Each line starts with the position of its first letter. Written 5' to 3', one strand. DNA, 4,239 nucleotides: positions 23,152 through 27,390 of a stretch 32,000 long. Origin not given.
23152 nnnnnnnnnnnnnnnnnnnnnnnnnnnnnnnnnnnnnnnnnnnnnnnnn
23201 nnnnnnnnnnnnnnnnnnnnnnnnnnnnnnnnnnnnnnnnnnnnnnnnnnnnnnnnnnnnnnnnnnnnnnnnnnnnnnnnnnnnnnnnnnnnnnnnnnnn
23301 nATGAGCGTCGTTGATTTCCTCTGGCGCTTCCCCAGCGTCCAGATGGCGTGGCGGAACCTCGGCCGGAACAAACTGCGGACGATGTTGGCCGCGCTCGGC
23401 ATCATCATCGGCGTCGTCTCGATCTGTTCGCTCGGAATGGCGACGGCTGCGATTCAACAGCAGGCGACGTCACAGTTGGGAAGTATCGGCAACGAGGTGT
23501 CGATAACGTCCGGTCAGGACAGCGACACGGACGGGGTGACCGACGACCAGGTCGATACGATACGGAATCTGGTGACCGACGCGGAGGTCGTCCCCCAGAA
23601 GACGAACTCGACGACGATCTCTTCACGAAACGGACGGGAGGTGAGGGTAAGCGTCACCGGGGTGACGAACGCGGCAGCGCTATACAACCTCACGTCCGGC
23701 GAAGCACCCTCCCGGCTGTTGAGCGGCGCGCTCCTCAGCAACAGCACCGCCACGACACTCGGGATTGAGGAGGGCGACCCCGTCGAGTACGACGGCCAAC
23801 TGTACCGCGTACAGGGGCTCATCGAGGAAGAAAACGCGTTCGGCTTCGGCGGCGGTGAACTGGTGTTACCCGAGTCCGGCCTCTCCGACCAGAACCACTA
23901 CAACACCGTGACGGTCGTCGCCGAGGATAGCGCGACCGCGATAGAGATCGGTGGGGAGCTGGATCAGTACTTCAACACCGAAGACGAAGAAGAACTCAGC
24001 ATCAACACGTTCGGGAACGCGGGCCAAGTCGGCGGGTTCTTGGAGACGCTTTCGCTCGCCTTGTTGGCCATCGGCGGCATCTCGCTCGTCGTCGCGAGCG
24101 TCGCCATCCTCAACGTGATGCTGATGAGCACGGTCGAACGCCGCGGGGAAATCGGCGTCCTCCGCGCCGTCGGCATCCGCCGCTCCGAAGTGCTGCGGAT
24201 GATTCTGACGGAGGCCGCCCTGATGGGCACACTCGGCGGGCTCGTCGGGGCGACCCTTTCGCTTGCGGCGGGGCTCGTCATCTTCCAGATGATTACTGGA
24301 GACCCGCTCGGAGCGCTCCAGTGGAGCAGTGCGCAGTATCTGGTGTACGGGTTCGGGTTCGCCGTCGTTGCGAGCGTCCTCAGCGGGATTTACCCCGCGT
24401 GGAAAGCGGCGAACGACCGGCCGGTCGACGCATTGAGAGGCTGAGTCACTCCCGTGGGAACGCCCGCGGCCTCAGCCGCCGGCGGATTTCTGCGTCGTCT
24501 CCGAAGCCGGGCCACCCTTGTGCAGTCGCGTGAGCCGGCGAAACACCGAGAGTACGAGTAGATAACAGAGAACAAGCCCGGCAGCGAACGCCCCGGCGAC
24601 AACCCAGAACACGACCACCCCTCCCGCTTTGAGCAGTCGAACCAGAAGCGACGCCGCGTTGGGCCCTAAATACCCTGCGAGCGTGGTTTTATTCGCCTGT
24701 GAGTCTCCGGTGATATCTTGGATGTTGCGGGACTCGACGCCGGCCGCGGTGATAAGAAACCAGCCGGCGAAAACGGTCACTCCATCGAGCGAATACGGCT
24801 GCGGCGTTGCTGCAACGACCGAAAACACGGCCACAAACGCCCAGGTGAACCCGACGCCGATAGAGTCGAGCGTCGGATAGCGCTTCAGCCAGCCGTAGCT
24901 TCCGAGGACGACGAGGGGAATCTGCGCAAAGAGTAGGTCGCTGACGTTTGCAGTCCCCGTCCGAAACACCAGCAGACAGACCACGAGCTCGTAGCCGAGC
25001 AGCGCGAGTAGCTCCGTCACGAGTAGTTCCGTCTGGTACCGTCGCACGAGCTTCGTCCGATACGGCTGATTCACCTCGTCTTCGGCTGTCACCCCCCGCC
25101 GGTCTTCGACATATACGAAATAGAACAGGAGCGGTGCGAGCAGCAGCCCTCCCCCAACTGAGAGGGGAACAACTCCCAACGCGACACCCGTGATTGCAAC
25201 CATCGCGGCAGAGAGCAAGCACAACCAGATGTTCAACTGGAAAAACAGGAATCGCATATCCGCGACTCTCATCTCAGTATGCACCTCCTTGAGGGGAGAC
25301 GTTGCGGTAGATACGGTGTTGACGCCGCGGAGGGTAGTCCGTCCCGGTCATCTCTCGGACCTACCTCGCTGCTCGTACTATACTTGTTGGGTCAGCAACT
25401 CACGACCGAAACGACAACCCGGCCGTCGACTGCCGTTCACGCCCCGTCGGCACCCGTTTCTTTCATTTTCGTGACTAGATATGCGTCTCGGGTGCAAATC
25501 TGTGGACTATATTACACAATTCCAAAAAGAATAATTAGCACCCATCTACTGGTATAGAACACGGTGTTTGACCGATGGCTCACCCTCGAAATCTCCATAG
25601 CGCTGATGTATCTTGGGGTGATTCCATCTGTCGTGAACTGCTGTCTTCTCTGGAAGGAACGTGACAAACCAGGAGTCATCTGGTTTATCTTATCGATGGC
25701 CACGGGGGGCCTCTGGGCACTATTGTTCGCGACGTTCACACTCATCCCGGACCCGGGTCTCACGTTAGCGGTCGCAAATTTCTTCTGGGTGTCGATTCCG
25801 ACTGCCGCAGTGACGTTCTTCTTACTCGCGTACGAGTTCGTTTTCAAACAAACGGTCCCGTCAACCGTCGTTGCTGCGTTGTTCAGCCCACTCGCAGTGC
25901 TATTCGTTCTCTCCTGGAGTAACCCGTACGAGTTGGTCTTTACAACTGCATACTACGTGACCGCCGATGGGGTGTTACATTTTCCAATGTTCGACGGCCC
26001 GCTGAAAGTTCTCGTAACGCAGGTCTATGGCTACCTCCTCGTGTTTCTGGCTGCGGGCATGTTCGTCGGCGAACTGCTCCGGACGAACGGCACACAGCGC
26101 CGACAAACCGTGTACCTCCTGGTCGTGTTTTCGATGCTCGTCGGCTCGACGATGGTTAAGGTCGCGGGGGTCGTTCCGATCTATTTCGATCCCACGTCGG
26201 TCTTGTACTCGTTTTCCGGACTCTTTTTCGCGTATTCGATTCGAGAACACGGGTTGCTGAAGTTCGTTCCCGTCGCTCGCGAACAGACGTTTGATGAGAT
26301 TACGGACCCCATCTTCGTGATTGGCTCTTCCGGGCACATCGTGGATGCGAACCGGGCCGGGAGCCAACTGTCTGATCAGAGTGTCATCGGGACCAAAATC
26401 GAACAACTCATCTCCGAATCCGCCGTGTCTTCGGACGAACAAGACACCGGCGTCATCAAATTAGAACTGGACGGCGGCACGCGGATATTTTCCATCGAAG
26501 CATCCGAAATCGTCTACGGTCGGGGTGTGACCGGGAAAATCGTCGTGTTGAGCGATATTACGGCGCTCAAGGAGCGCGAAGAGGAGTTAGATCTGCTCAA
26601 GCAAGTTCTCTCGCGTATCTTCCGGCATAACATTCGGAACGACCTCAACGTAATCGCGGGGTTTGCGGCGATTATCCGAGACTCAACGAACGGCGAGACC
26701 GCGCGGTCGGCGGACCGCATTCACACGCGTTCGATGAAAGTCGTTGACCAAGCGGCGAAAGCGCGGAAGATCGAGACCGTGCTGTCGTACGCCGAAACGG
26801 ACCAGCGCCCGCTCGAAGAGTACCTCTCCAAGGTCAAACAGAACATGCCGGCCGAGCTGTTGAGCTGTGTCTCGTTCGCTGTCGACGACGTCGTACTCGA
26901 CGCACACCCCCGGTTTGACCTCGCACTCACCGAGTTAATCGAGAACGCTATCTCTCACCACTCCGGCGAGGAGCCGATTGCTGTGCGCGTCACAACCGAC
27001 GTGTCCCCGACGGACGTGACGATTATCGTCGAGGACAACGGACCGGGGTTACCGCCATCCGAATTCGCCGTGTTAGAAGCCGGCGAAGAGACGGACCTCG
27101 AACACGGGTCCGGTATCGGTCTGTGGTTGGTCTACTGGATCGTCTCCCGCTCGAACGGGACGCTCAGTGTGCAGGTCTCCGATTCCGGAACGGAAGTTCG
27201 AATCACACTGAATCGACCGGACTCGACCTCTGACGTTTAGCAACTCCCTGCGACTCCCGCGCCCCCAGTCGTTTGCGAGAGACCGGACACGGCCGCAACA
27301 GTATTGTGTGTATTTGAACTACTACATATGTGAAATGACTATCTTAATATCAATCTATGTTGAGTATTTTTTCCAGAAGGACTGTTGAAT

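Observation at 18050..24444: Same-strand cluster of beta-helix protein, CARDB protein and MacB-type ABC exporter, reminiscent of NosDFY but with different parts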

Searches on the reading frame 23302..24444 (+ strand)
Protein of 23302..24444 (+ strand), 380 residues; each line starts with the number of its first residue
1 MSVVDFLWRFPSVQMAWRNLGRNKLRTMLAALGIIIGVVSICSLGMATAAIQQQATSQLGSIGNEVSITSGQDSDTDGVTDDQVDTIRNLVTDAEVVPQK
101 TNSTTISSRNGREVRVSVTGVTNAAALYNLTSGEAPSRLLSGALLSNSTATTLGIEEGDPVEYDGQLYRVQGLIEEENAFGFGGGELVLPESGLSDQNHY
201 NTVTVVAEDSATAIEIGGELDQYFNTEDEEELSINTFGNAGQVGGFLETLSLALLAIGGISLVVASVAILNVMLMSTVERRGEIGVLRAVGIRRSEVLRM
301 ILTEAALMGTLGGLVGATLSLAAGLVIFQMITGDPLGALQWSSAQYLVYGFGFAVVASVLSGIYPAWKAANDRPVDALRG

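Call 8: search_protein_families(library=pfam, proteins=[window:23302-24444:+], max_evalue=0.01)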
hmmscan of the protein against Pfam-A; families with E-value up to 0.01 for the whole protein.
window:23302-24444:+ (380 aa): 2 families
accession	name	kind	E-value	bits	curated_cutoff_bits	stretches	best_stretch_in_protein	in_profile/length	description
PF12704.14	MacB_PCD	-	3.3e-19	70.5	27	1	27-222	1-206/207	MacB-like periplasmic core domain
PF02687.27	FtsX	-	1.8e-18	67.2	25.5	1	256-371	2-117/120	FtsX-like permease C-terminal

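Call 9: search_protein_families(library=ncbifam, proteins=[window:23302-24444:+], max_evalue=0.01)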
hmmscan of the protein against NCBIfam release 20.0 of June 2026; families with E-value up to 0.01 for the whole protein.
window:23302-24444:+ (380 aa): 6 families
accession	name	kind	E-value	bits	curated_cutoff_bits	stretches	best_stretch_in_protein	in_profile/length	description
NF007826.0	PRK10535.1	equivalog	1.6e-30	106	966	2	248-378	519-645/648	macrolide ABC transporter ATP-binding protein/permease MacB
TIGR03434.1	ADOP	subfamily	3e-18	65.3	622.3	1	225-379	247-400/803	ADOP family duplicated permease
TIGR02212.1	lolCE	equivalog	1e-10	41.1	362.45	1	262-379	277-409/411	lipoprotein-releasing ABC transporter permease subunit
NF008076.0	PRK10814.1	exception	2.8e-08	33.2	473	1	261-379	272-397/399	lipoprotein-releasing ABC transporter permease subunit LolC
NF038346.1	FtsX_actino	exception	0.00013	21.4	250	1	246-361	175-294/308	permease-like cell division protein FtsX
NF041854.1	ABC_perm_YbbP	equivalog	0.0037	15.2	999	1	256-378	248-368/806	putative ABC transporter permease subunit YbbP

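Call 34: find_homologous_proteins(query=window:23302-24444:+, max_evalue=1e-20)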
Query window:23302-24444:+ (380 aa): 1222 proteins with E <= 1e-20 among 8000 candidates; the best 120 are listed.
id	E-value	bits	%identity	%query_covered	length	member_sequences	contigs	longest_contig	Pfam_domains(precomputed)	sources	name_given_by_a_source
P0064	2.0e-226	769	95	100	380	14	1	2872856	PF02687.28,PF12704.15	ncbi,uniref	ncbi:ABC transporter permease [Haloferax denitrificans]|uniref:ABC transporter permease n=1 Tax=Halo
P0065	6.7e-189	645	79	100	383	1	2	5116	PF02687.28,PF12704.15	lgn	-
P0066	2.3e-187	640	80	100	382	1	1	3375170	PF02687.28,PF12704.15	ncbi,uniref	ncbi:ABC transporter permease [Haloarcula salina]|uniref:ABC transporter permease n=1 Tax=Haloarcula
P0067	4.0e-183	626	80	96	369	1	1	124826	PF02687.28,PF12704.15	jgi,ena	-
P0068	2.2e-182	624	78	100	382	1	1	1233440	PF02687.28,PF12704.15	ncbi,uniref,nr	ncbi:ABC transporter permease [Haloferax sp. Atlit-12N]|uniref:ABC transporter permease n=1 Tax=Halo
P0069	2.8e-182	624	78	100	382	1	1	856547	PF02687.28,PF12704.15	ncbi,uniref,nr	ncbi:ABC transporter permease [Haloferax marisrubri]|uniref:ABC transporter permease n=1 Tax=Halofer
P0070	8.1e-180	616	76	100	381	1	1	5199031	PF02687.28,PF12704.15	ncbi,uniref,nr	ncbi:ABC transporter permease [Halosimplex pelagicum]|uniref:ABC transporter permease n=1 Tax=Halosi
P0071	6.9e-178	609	76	100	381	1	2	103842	PF02687.28,PF12704.15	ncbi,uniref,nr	ncbi:ABC transporter permease [Halohasta litorea]|uniref:ABC transporter permease n=1 Tax=Halohasta 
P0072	3.4e-177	607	76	100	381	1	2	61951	PF02687.28,PF12704.15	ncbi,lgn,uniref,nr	ncbi:ABC transporter permease [Halorubrum amylolyticum]|uniref:ABC transporter permease n=1 Tax=Halo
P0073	4.1e-177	607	76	100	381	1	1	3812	PF02687.28,PF12704.15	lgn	-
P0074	2.6e-174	597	72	100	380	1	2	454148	PF02687.28,PF12704.15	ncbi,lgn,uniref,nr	ncbi:putative ABC transport system permease protein [Halorubrum aquaticum]|uniref:Putative ABC trans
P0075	1.2e-173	595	77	96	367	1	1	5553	PF02687.28,PF12704.15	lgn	-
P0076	1.8e-173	595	72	100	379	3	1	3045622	PF02687.28,PF12704.15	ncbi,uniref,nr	ncbi:ABC transporter permease [Halorubrum aethiopicum]|uniref:ABC transporter permease n=1 Tax=Halor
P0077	5.0e-173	593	74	100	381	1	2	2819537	PF02687.28,PF12704.15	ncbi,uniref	ncbi:ABC transporter permease [Halorubrum trueperi]|uniref:ABC transporter permease n=1 Tax=Halorubr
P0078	9.1e-170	583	72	99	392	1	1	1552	PF02687.28,PF12704.15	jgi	jgi:putative ABC transport system permease protein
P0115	1.7e-150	519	65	100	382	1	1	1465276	PF02687.28,PF12704.15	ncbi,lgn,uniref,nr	ncbi:ABC transporter permease [Halopiger aswanensis]|uniref:Putative ABC transport system permease p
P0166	1.0e-146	507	63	100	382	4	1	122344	PF02687.28,PF12704.15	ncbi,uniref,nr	ncbi:ABC transporter permease [Haladaptatus sp. R4]|uniref:ABC transporter permease n=1 Tax=Haladapt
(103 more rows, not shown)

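Call 66: find_encoding_contigs(protein=P0068, flank=6000, max_places=1)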
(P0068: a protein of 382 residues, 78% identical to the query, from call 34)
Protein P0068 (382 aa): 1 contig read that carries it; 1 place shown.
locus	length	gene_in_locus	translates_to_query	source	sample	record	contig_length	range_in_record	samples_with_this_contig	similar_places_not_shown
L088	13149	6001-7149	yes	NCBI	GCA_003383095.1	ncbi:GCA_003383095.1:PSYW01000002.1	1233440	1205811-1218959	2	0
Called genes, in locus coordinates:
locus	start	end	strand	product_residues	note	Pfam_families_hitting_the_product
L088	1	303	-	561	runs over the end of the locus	PF00496:SBP_bac_5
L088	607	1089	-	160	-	PF24373:DUF7529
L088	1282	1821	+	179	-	PF13404:HTH_AsnC-type, PF13412:HTH_24, PF01037:AsnC_trans_reg (weak)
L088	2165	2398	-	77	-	PF23438:DUF7123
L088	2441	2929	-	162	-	PF26119:DUF8036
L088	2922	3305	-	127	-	PF25213:HVO_A0261_N (weak), PF01022:HTH_5, PF12840:HTH_20 (weak)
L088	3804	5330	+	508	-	PF07705:CARDB (faint)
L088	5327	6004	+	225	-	PF00005:ABC_tran, PF13304:AAA_21 (faint)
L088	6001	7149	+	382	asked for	PF12704:MacB_PCD, PF02687:FtsX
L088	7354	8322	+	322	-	PF24422:DUF7552, PF24420:DUF7551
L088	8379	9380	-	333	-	PF03706:LPG_synthase_TM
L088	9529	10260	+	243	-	PF00226:DnaJ, PF00111:Fer2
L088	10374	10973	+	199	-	PF08534:Redoxin (weak)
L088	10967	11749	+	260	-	-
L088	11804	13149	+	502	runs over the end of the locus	-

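Call 67: find_encoding_contigs(protein=P0166, flank=6000, max_places=1)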
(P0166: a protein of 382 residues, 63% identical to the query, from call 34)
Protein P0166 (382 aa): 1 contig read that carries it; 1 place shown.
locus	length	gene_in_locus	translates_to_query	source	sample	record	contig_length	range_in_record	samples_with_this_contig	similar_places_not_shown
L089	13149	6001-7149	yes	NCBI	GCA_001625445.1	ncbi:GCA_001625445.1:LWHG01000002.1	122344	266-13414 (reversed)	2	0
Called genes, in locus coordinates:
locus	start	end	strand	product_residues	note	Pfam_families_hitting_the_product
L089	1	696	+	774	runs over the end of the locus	PF04879:Molybdop_Fe4S4, PF00384:Molybdopterin, PF01568:Molydop_binding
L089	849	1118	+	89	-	-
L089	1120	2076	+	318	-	PF04879:Molybdop_Fe4S4 (weak), PF00384:Molybdopterin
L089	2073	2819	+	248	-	PF00384:Molybdopterin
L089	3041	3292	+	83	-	PF23438:DUF7123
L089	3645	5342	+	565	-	PF00927:Transglut_C (faint), PF07705:CARDB (faint)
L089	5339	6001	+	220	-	PF00005:ABC_tran, PF13304:AAA_21 (faint)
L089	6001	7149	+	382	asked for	PF12704:MacB_PCD, PF02687:FtsX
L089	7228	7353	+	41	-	-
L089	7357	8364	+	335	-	PF03601:Cons_hypoth698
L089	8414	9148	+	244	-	PF24281:HVO_2928_N, PF04967:HTH_10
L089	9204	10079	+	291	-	PF00581:Rhodanese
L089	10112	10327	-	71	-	-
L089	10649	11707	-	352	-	PF02899:Phage_int_SAM_1 (weak), PF13495:Phage_int_SAM_4 (weak), PF00589:Phage_integrase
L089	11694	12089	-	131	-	PF19121:DUF5805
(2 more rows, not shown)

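Call 68: find_encoding_contigs(protein=P0115, flank=6000, max_places=1)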
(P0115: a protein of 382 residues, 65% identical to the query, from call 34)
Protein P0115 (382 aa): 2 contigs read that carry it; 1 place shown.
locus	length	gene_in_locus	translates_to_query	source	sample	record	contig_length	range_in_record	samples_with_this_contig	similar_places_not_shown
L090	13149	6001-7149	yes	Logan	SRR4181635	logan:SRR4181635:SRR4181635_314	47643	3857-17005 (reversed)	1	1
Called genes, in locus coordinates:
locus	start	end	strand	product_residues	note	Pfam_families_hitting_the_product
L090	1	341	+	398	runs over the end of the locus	PF01321:Creatinase_N, PF00557:Peptidase_M24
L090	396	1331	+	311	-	PF01636:APH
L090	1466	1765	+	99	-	PF24033:DUF7342 (weak), PF25213:HVO_A0261_N (weak), PF01022:HTH_5, PF12840:HTH_20, PF13412:HTH_24 (faint), PF25212:HVO_A0114 (weak)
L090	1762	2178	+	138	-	PF26119:DUF8036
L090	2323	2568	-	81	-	PF18545:HalOD1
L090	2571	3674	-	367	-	PF00089:Trypsin, PF13365:Trypsin_2, PF13180:PDZ_2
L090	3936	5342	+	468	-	PF07705:CARDB (faint)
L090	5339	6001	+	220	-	PF02463:SMC_N (faint), PF13555:AAA_29 (weak), PF00005:ABC_tran, PF13304:AAA_21 (faint)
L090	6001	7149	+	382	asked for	PF12704:MacB_PCD, PF02687:FtsX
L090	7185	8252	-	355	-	PF13450:NAD_binding_8, PF01593:Amino_oxidase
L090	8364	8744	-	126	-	PF24035:DUF7344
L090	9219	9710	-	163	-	PF12840:HTH_20 (weak), PF13404:HTH_AsnC-type, PF13412:HTH_24, PF01325:Fe_dep_repress (faint), PF08220:HTH_DeoR (faint), PF08279:HTH_11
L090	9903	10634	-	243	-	PF13420:Acetyltransf_4 (weak), PF00583:Acetyltransf_1, PF13508:Acetyltransf_7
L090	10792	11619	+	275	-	PF02153:PDH_N (faint)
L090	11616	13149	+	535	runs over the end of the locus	PF26486:DUF8157, PF13489:Methyltransf_23, PF08242:Methyltransf_12, PF26487:DUF8157_C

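Call 69: search_solved_structures(query=window:23302-24444:+, max_evalue=0.00001)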
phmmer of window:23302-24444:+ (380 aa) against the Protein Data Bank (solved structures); distinct sequences matched with E-value up to 0.00001: 6.
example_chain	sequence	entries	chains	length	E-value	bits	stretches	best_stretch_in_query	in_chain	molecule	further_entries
5nik_J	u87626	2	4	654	4.4e-29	105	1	12-378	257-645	Macrolide export ATP-binding/permease protein MacB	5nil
5gko_A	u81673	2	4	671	6.1e-21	78.2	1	246-378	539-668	Macrolide export ATP-binding/permease protein MacB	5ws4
5lil_A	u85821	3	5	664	7.9e-20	74.6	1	160-378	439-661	Macrolide export ATP-binding/permease protein MacB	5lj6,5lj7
5xu1_M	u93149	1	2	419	2.3e-17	66.4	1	236-379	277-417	ABC transporter permeae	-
9o9x_C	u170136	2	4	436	2.2e-12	50.1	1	245-379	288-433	ABC transporter permease YtrF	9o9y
7arh_C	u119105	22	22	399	2.4e-06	30.2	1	261-379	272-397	Lipoprotein-releasing ABC transporter permease subunit LolC | Lipo-releasing system transmembrane protein lolC | Lipoprotein-releasing system transmembrane prot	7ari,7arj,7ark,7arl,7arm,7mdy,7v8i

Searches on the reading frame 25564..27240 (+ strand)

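Call 8: search_protein_families(library=pfam, proteins=[window:25564-27240:+], max_evalue=0.01)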
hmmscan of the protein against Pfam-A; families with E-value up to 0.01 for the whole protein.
window:25564-27240:+ (558 aa): 8 families
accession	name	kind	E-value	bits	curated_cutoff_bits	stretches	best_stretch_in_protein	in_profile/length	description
PF16927.11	HisKA_7TM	-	3.2e-25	89.7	28.6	1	18-236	5-224/224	N-terminal 7TM region of histidine kinase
PF02518.31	HATPase_c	-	3.4e-15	56.9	26.4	1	450-551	5-109/111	Histidine kinase-, DNA gyrase B-, and HSP90-like ATPase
PF13581.12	HATPase_c_2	-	8e-10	39.3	27.4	1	451-548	32-126/127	Histidine kinase-like ATPase domain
PF00512.31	HisKA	-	0.0026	18.2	26.9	1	353-390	9-47/66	His Kinase A (phospho-acceptor) domain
PF08448.16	PAS_4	-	0.003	18.2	23.1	0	243-286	1-47/110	PAS fold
PF13589.12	HATPase_c_3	-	0.0039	17.6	25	1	451-502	3-51/137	Histidine kinase-, DNA gyrase B-, and HSP90-like ATPase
PF00989.32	PAS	-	0.0087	16.5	22.6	0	241-332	5-113/113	PAS fold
PF13426.13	PAS_9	-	0.0097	16.6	27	0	248-310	2-59/103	PAS domain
